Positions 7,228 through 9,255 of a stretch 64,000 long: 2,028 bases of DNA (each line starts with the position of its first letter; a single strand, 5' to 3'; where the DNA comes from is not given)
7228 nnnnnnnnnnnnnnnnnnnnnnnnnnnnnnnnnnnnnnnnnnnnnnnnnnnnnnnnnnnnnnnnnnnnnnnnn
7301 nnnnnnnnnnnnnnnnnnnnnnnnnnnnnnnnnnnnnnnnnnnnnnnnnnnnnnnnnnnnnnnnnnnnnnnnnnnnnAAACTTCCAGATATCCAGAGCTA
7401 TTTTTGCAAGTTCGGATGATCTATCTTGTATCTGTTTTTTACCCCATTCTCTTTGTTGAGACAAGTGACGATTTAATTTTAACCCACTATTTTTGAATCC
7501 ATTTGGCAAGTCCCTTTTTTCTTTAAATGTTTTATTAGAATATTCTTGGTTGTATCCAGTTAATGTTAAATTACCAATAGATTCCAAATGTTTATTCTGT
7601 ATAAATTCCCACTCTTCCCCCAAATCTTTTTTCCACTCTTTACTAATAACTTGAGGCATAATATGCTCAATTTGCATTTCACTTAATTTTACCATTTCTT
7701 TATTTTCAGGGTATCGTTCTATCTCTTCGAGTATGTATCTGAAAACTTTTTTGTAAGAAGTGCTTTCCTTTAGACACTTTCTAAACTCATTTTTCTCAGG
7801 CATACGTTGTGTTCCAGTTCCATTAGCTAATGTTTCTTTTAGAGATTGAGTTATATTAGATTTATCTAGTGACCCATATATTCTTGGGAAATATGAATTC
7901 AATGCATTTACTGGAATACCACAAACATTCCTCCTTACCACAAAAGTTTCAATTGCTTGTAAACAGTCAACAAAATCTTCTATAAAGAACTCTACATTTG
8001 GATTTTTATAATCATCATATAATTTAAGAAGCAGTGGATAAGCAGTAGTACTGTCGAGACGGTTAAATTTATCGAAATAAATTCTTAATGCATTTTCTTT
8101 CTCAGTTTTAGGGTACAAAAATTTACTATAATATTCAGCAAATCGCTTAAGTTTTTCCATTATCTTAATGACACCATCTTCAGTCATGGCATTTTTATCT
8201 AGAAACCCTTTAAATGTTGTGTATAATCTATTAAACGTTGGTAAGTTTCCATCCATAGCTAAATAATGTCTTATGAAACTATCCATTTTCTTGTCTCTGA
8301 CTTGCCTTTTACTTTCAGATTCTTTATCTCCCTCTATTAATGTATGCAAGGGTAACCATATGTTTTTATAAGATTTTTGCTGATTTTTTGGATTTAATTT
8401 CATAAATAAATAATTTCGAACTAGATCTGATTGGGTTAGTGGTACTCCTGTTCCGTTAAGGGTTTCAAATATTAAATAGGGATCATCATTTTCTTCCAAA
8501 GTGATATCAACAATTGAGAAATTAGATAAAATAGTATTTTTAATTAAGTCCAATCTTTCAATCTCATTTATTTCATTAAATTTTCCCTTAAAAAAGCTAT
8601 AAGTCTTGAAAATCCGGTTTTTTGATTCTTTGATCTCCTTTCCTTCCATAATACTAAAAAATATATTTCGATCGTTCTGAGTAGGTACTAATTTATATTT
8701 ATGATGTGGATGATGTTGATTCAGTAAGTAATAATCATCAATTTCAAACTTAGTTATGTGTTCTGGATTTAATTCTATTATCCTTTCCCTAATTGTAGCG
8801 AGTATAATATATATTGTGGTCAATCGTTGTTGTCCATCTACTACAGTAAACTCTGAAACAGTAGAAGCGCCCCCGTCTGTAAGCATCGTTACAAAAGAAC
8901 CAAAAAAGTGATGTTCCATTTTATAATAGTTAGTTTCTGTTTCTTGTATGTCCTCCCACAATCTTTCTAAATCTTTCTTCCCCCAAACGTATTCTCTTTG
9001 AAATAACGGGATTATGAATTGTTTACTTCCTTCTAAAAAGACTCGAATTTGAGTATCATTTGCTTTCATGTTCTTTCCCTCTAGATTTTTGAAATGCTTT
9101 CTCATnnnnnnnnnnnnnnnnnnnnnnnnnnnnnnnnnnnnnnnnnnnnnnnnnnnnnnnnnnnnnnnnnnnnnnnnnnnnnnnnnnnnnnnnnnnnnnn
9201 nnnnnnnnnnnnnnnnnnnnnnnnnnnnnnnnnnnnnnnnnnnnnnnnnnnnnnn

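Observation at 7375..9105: GmrSD-family (DUF262-DUF1524) type IV restriction enzyme inside an integrase/IS-rich island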

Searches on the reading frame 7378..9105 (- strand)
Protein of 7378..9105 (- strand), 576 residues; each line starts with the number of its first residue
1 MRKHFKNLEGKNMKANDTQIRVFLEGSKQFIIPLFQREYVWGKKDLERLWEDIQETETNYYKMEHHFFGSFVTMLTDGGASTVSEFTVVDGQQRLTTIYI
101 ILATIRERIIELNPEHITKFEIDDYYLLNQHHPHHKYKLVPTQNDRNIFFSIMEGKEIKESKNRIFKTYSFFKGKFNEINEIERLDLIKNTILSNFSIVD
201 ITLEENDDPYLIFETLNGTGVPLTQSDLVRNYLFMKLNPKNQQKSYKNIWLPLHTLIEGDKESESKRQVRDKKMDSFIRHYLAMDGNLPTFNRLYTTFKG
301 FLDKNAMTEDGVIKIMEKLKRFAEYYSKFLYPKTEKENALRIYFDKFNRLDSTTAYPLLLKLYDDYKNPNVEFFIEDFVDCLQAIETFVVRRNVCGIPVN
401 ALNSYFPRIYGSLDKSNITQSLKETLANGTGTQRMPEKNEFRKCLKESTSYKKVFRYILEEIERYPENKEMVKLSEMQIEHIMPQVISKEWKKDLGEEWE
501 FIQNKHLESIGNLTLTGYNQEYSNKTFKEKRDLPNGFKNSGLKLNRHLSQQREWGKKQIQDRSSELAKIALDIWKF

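Call 4: search_protein_families(library=pfam, proteins=[window:7378-9105:-], max_evalue=0.01)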
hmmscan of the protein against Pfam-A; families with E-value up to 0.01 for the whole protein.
window:7378-9105:- (576 aa): 2 families
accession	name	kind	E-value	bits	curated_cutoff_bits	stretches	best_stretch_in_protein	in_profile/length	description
PF03235.19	GmrSD_N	-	1e-38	133.9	33.2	1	23-234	4-199/199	GmrSD restriction endonuclease, N-terminal domain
PF07510.16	GmrSD_C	-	7.6e-26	91.1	23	1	436-569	2-138/138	GmrSD restriction endonucleases, C-terminal domain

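Call 5: search_protein_families(library=padloc, proteins=[window:7378-9105:-], max_evalue=0.01)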
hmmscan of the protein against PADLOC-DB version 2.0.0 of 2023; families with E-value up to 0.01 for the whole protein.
window:7378-9105:- (576 aa): 31 families (the best 25 are shown)
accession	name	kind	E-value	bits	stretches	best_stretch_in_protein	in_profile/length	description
PDLC02693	Orf5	-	9.3e-169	560.9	1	23-574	2-542/543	Orf5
PDLC04157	HEC-06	-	4.8e-78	261.1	1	20-575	14-556/558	-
PDLC04154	HEC-06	-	7.3e-73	244.1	1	12-575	6-565/569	-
PDLC02702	Orf5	-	3.4e-72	242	1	29-575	2-542/543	Orf5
PDLC04155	HEC-06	-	2.3e-69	232.4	1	18-575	10-559/562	-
PDLC02700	Orf5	-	3.7e-56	189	1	28-574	10-555/555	Orf5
PDLC02687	Orf5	-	7.9e-53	178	1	13-559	1-543/543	Orf5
PDLC02695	Orf5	-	5.2e-49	165.1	1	12-573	2-600/601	Orf5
PDLC02691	Orf5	-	3.4e-45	152.7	2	120-574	132-579/579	Orf5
PDLC03655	mREase_IV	-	2.8e-34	116.6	3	189-493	211-520/629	Type IV methyl-directed restriction enzyme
PDLC02692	Orf5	-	7.1e-34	115.4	1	28-576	6-558/558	Orf5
PDLC02701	Orf5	-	2.2e-32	110.3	2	25-326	15-331/596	Orf5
PDLC02699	Orf5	-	6.5e-29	99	2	181-554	165-525/530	Orf5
PDLC02698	Orf5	-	5.7e-25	86.1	2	156-574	171-571/573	Orf5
PDLC02690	Orf5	-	1.6e-24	84.7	1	26-575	6-530/531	Orf5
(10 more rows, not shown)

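Call 6: search_protein_families(library=ncbifam, proteins=[window:7378-9105:-], max_evalue=0.01)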
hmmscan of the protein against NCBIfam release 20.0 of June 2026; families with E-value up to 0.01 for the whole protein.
window:7378-9105:- (576 aa): 0 families

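Call 7: search_solved_structures(query=window:7378-9105:-, max_evalue=1, show_alignments=3)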
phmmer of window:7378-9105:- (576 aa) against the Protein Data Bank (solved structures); distinct sequences matched with E-value up to 1: 7.
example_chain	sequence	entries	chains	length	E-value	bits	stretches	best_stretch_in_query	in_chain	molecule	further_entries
9jfl_B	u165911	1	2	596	3.1e-17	65.9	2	24-233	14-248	DUF262 domain-containing protein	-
20yv_A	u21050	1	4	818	4e-10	42.4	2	25-111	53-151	DUF262 domain-containing protein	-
20yw_A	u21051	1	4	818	2.5e-09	39.8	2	25-111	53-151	DUF262 domain-containing protein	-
6jiv_D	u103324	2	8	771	5.5e-07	32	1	23-129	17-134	SspE protein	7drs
7drr_D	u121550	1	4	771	3.7e-06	29.3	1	23-129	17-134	SspE protein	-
9du5_A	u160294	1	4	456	0.015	17.4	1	162-229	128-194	Phosphoglucomutase/phosphomannomutase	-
1wqa_A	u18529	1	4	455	0.032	16.3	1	163-230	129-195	phospho-sugar mutase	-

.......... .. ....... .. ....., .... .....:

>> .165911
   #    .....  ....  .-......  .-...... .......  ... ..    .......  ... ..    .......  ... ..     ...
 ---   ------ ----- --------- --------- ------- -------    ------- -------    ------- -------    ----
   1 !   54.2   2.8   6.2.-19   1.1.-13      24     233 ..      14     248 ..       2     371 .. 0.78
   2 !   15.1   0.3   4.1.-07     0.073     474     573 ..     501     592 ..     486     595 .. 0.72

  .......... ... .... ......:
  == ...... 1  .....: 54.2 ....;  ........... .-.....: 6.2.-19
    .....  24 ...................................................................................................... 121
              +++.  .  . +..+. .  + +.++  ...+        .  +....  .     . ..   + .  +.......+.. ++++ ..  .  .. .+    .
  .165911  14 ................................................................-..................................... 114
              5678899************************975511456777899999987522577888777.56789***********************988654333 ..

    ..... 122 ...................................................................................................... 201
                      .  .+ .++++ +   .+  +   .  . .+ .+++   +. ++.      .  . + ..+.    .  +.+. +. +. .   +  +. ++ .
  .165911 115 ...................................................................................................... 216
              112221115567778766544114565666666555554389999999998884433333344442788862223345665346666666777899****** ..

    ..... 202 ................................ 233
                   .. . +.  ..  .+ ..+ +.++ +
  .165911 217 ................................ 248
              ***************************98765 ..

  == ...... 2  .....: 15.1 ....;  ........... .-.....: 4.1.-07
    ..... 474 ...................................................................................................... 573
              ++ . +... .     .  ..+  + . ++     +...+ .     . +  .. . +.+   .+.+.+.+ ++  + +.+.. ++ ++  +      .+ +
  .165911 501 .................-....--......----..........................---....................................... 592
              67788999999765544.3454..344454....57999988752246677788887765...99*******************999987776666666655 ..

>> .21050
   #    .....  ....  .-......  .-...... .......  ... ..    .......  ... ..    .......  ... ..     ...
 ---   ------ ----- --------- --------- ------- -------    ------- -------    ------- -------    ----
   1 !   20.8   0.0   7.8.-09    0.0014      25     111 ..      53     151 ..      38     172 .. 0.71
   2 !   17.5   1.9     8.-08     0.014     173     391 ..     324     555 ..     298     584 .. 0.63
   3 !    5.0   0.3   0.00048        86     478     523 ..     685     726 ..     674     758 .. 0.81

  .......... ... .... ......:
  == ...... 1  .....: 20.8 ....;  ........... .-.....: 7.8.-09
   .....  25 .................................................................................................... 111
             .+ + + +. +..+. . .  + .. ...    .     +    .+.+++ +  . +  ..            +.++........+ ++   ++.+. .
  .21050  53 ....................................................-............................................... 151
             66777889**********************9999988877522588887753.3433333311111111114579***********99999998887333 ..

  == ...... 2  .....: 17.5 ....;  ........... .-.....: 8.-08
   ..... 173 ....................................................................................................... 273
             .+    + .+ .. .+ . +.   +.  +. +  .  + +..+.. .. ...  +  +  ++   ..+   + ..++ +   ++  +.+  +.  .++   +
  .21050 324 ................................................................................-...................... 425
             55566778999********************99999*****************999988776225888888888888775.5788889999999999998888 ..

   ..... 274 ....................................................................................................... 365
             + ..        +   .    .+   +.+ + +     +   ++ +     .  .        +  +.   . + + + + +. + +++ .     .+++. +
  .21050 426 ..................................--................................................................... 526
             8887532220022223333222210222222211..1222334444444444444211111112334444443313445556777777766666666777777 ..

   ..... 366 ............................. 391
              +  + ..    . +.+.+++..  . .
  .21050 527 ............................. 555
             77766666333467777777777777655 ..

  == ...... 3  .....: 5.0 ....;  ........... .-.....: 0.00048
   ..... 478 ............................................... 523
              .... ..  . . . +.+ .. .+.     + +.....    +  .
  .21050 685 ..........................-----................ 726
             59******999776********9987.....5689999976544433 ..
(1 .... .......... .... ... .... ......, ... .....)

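Call 8: find_homologous_proteins(query=window:7378-9105:-, max_evalue=1e-10)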
Query window:7378-9105:- (576 aa): 5733 proteins with E <= 1e-10 among 8000 candidates; the best 120 are listed.
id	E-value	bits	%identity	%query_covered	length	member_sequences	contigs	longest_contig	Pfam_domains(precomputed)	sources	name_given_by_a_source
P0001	0.0e+0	1308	100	100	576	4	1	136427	PF07510.17,PF03235.20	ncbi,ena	-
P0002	0.0e+0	1056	81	98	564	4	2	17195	PF07510.17,PF03235.20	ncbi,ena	-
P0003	3.3e-293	992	76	98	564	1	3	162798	PF07510.17,PF03235.20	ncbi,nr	ncbi:MAG: hypothetical protein CIT03_02500 [Methanobacterium sp.]|nr:MAG: hypothetical protein CIT03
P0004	1.1e-283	960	74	98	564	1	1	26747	PF07510.17,PF03235.20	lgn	-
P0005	2.1e-281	953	75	98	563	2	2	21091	PF07510.17,PF03235.20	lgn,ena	-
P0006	7.1e-271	918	72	98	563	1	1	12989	PF07510.17,PF03235.20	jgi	-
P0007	1.5e-265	900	74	92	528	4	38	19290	PF07510.17,PF03235.20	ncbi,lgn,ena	-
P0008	7.2e-253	859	69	95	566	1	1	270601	PF07510.17,PF03235.20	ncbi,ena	-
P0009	2.3e-240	817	64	98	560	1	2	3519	PF07510.17,PF03235.20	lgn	-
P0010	3.0e-200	685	56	98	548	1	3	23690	PF07510.17,PF03235.20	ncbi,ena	-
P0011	4.1e-200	685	55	98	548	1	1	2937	PF07510.17,PF03235.20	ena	-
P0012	6.8e-199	680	54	98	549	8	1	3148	PF07510.17,PF03235.20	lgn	-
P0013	1.4e-198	679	54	98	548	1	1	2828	PF07510.17,PF03235.20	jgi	jgi:uncharacterized protein with ParB-like and HNH nuclease domain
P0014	2.5e-198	679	55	98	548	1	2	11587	PF07510.17,PF03235.20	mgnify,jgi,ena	mgnify:CR=1 FL=1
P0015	1.3e-197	676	55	98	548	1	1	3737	PF07510.17,PF03235.20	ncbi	-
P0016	1.5e-197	676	55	98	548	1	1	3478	PF07510.17,PF03235.20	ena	-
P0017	1.9e-197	676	54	98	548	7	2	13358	PF07510.17,PF03235.20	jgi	-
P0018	4.0e-197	675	54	98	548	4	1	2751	PF07510.17,PF03235.20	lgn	-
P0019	5.1e-197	674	55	98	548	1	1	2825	PF07510.17,PF03235.20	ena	-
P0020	7.3e-197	674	55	98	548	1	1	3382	PF07510.17,PF03235.20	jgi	-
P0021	7.5e-197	674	55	98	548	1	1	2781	PF07510.17,PF03235.20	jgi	-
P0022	8.7e-197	674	55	98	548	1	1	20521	PF07510.17,PF03235.20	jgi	jgi:uncharacterized protein with ParB-like and HNH nuclease domain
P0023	1.1e-196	673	55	98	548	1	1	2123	PF07510.17,PF03235.20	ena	-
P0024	1.1e-196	673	54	98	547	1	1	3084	PF07510.17,PF03235.20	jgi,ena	-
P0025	1.3e-196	673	55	98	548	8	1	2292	PF07510.17,PF03235.20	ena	-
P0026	1.3e-196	673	55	98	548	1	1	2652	PF07510.17,PF03235.20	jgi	-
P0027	6.0e-196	671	54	98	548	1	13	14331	PF07510.17,PF03235.20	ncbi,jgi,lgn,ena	jgi:uncharacterized protein with ParB-like and HNH nuclease domain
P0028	2.2e-195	669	54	98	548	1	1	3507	PF07510.17,PF03235.20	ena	-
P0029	1.1e-194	667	54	98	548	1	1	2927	PF07510.17,PF03235.20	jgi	-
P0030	1.0e-193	663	54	98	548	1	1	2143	PF07510.17,PF03235.20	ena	-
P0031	5.7e-193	661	53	98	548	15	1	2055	PF07510.17,PF03235.20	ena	-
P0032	1.9e-192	659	53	98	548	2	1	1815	PF07510.17,PF03235.20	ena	-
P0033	7.9e-191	654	53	98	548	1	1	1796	PF07510.17,PF03235.20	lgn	-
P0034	2.5e-190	652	53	98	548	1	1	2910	PF07510.17,PF03235.20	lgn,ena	-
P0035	9.6e-190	650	53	98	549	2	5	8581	PF07510.17,PF03235.20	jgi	-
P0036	2.1e-189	649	53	98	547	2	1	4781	PF07510.17,PF03235.20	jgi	-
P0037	8.6e-189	647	52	98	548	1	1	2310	PF07510.17,PF03235.20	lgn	-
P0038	9.6e-189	647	54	98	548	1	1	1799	PF07510.17,PF03235.20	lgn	-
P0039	1.7e-188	646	52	98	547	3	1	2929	PF07510.17,PF03235.20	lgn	-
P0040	8.4e-187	641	52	98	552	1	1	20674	PF07510.17,PF03235.20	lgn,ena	-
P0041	9.5e-187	640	53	98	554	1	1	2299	PF07510.17,PF03235.20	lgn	-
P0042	2.6e-186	639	52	98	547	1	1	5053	PF07510.17,PF03235.20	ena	-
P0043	2.6e-185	636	52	98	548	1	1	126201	PF07510.17,PF03235.20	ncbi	ncbi:MAG: DUF262 domain-containing HNH endonuclease family protein [Candidatus Humimicrobiia bacteri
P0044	3.9e-185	635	53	98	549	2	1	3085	PF07510.17,PF03235.20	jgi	-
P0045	1.8e-183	630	52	98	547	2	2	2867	PF07510.17,PF03235.20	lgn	-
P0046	1.3e-181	623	51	98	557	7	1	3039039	PF07510.17,PF03235.20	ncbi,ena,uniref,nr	ncbi:DUF262 domain-containing protein [uncultured Methanobacterium sp.]|uniref:DUF262 domain-contain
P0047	1.5e-181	623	51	98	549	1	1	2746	PF07510.17,PF03235.20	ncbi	-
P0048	6.2e-181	621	52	98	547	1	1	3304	PF07510.17,PF03235.20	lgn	-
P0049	6.3e-181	621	50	98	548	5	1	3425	PF07510.17,PF03235.20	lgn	-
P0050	1.7e-180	620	51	98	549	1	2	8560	PF07510.17,PF03235.20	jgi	jgi:uncharacterized protein with ParB-like and HNH nuclease domain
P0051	6.2e-180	618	51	98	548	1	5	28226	PF07510.17,PF03235.20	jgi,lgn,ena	-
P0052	1.1e-179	617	51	98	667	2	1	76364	PF07510.17,PF03235.20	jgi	-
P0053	4.0e-179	615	51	98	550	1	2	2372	PF07510.17,PF03235.20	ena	-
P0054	5.7e-179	615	50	98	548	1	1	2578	PF07510.17,PF03235.20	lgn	-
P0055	1.3e-178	614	51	98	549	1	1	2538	PF07510.17,PF03235.20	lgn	-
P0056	3.1e-178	612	50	98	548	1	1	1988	PF07510.17,PF03235.20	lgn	-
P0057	2.1e-177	610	50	98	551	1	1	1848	PF07510.17,PF03235.20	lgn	-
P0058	2.3e-177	609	50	98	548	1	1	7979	PF07510.17,PF03235.20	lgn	-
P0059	2.7e-176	606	50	98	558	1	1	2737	PF07510.17,PF03235.20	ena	-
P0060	9.3e-176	604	51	98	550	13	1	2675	PF07510.17,PF03235.20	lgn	-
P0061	1.3e-175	604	50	98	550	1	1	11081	PF07510.17,PF03235.20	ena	-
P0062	4.7e-175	602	49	98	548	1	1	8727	PF07510.17,PF03235.20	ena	-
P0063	8.6e-175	601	49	98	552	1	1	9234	PF07510.17,PF03235.20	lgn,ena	-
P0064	1.1e-174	601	49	98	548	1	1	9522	PF07510.17,PF03235.20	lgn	-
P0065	5.2e-174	598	49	98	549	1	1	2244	PF07510.17,PF03235.20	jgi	-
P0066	7.4e-174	598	49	98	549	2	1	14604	PF07510.17,PF03235.20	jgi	jgi:uncharacterized protein with ParB-like and HNH nuclease domain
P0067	9.3e-174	598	49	98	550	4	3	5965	PF07510.17,PF03235.20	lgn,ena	-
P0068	1.1e-173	597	50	98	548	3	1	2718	PF07510.17,PF03235.20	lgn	-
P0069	2.8e-173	596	48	98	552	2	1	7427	PF07510.17,PF03235.20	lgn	-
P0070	3.0e-173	596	47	98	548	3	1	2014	PF07510.17,PF03235.20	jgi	-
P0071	3.1e-173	596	48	98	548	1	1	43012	PF07510.17,PF03235.20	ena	-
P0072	7.3e-171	588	51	98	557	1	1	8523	PF07510.17,PF03235.20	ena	-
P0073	3.5e-169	582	49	98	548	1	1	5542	PF07510.17,PF03235.20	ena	-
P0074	2.9e-168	579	47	98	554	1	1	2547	PF07510.17,PF03235.20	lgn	-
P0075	9.1e-167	574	47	98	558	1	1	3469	PF07510.17,PF03235.20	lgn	-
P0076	8.0e-166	571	48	98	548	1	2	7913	PF07510.17,PF03235.20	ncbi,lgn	-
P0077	7.5e-164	565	47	98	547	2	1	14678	PF07510.17,PF03235.20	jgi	jgi:uncharacterized protein with ParB-like and HNH nuclease domain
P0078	3.6e-163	563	48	98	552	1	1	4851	PF07510.17,PF03235.20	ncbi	-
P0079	3.8e-163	562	46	98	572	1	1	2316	PF07510.17,PF03235.20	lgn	-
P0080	1.0e-161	558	48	98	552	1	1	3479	PF07510.17,PF03235.20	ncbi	-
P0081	1.6e-161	557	46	98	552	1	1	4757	PF07510.17,PF03235.20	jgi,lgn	jgi:uncharacterized protein with ParB-like and HNH nuclease domain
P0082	2.9e-160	553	48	98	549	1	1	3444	PF07510.17,PF03235.20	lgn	-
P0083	5.7e-160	552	46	98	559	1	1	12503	PF07510.17,PF03235.20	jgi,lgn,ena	-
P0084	2.6e-159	550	52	86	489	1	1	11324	PF07510.17,PF03235.20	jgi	-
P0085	4.7e-159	549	48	98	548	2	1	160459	PF07510.17,PF03235.20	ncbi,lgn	ncbi:MAG: DUF262 domain-containing protein [Candidatus Bathyarchaeia archaeon]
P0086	9.5e-159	548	48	98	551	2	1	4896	PF07510.17,PF03235.20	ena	-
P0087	5.0e-158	546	47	94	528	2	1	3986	PF07510.17,PF03235.20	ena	-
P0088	4.6e-157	542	46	98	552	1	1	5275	PF07510.17,PF03235.20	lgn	-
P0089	3.1e-156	540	48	96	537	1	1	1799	PF07510.17,PF03235.20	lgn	-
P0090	3.6e-155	536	46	98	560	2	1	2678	PF07510.17,PF03235.20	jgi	-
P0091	2.3e-154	533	47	98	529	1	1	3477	PF07510.17,PF03235.20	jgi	-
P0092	7.6e-153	528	45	98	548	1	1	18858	PF07510.17,PF03235.20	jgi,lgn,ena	-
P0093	1.2e-152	528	47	87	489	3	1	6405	PF07510.17,PF03235.20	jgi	-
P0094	1.7e-151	524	45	98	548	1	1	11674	PF07510.17,PF03235.20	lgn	-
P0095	4.3e-151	523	46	98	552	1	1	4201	PF07510.17,PF03235.20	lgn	-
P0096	2.9e-150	520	46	98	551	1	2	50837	PF07510.17,PF03235.20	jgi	jgi:uncharacterized protein with ParB-like and HNH nuclease domain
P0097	1.5e-149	518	44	96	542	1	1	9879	PF07510.17,PF03235.20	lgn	-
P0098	6.5e-148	512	51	81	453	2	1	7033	PF07510.17,PF03235.20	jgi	-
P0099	7.5e-141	489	52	80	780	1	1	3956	PF03235.20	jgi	jgi:uncharacterized protein with ParB-like and HNH nuclease domain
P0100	6.8e-132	459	55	66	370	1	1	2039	PF07510.17,PF03235.20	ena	-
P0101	8.8e-129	449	46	85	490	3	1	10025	PF07510.17,PF03235.20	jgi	jgi:uncharacterized protein with ParB-like and HNH nuclease domain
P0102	5.2e-125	437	47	76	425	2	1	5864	PF07510.17,PF03235.20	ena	-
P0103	5.3e-124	433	42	98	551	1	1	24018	PF07510.17,PF03235.20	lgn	-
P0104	1.6e-117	412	48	73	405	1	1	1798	PF03235.20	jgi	jgi:uncharacterized protein with ParB-like and HNH nuclease domain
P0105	4.0e-116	407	44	82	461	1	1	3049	PF07510.17,PF03235.20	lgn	-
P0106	2.2e-113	398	40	98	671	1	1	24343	PF07510.17,PF03235.20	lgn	-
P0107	1.2e-112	396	40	98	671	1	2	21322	PF07510.17,PF03235.20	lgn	-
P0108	2.3e-110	388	39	98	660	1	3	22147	PF07510.17,PF03235.20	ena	-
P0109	5.9e-109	384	39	98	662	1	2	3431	PF07510.17,PF03235.20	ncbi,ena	-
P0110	7.4e-109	383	37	98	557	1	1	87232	PF07510.17,PF03235.20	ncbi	-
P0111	1.6e-108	382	39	98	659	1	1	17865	PF07510.17,PF03235.20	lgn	-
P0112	2.3e-108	382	38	98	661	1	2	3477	PF07510.17,PF03235.20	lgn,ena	-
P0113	5.6e-108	380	38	98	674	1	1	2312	PF07510.17,PF03235.20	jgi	jgi:uncharacterized protein with ParB-like and HNH nuclease domain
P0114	8.4e-108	380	38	98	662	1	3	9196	PF07510.17,PF03235.20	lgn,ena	-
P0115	1.2e-107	379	38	98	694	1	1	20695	PF07510.17,PF03235.20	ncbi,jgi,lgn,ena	-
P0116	1.1e-105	373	38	98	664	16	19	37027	PF07510.17,PF03235.20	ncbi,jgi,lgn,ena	jgi:uncharacterized protein with ParB-like and HNH nuclease domain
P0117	1.3e-105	373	38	98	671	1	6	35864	PF07510.17,PF03235.20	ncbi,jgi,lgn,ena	jgi:uncharacterized protein with ParB-like and HNH nuclease domain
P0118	1.7e-104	369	38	98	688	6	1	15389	PF07510.17,PF03235.20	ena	-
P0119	1.8e-104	369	38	98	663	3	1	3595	PF07510.17,PF03235.20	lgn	-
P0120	2.3e-104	368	48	59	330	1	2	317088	PF07510.17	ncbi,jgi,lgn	-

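Call 11: find_encoding_contigs(protein=P0001, flank=10000, max_places=3)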
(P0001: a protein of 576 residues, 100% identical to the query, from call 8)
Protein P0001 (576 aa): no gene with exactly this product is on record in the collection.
